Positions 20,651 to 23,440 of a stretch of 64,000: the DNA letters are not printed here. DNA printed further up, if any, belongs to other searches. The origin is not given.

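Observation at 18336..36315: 18-kb co-directional operon dominated by five giant polytopic GT-C/YYY membrane proteins: an uncharacterised envelope glycan assembly locus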

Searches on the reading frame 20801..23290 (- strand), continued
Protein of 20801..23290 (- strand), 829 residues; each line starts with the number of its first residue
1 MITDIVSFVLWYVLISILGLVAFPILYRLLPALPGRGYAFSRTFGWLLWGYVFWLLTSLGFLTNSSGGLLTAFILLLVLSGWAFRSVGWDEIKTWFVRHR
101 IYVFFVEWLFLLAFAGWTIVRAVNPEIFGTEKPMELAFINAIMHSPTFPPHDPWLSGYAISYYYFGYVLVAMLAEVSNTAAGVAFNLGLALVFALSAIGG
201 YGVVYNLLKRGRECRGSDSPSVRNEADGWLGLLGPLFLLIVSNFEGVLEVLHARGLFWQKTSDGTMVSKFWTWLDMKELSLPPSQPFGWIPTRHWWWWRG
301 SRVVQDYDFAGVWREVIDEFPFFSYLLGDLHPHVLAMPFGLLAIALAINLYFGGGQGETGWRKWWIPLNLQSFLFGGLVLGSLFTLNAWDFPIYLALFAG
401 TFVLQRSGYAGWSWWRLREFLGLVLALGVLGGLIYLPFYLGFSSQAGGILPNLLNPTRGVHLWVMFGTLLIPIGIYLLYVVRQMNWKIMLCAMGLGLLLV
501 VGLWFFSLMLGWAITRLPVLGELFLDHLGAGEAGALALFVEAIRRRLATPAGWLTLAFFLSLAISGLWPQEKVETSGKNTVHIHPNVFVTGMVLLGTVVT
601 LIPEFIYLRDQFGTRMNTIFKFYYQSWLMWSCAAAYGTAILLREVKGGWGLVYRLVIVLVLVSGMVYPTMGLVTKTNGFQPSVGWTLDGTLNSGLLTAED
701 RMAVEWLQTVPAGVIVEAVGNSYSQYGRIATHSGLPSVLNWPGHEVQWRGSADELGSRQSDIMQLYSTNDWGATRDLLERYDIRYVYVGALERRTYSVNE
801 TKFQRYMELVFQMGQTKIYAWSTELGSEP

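Call 91: list_cluster_members(proteins=[P0001, P0121])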
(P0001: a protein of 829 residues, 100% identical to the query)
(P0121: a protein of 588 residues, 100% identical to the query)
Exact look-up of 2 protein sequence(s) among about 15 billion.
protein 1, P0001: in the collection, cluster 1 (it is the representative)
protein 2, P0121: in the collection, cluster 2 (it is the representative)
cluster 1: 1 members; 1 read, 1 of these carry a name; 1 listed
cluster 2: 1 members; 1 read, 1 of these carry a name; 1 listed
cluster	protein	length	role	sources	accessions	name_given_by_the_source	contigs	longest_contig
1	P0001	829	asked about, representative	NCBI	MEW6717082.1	MAG: DUF2298 domain-containing protein [Chloroflexota bacterium]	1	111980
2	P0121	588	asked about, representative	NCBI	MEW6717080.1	MAG: hypothetical protein AB1345_06230 [Chloroflexota bacterium]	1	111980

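Call 96: search_protein_representatives(alignment_id=A1)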
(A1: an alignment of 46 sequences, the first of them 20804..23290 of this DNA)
Query: 46 sequences, 824 profile positions. Proteins with E-value up to 0.001 (for the whole library): 9800; up to 1e-10: 7519; up to 1e-30: 4720. The best 150 are listed.
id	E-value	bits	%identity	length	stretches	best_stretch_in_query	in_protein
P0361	0.0e+00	1205.5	-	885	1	1-819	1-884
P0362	0.0e+00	1195.9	-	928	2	356-822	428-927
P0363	0.0e+00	1161.1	-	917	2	355-820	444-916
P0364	0.0e+00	1117.2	-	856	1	1-823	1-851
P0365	0.0e+00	1110.6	-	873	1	1-821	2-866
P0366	0.0e+00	1075.5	-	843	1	2-822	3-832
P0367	0.0e+00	1051.6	-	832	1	2-821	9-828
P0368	0.0e+00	1046.2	-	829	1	2-822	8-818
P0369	0.0e+00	1044.6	-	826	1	1-820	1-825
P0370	0.0e+00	1035.8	-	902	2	1-639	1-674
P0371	0.0e+00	1027.9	-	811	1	17-821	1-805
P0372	0.0e+00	1018.4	-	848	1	1-821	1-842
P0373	8.8e-299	1009.8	-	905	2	1-661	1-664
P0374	1.0e-298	1009.5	-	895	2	1-670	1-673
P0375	8.5e-298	1006.5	-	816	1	3-821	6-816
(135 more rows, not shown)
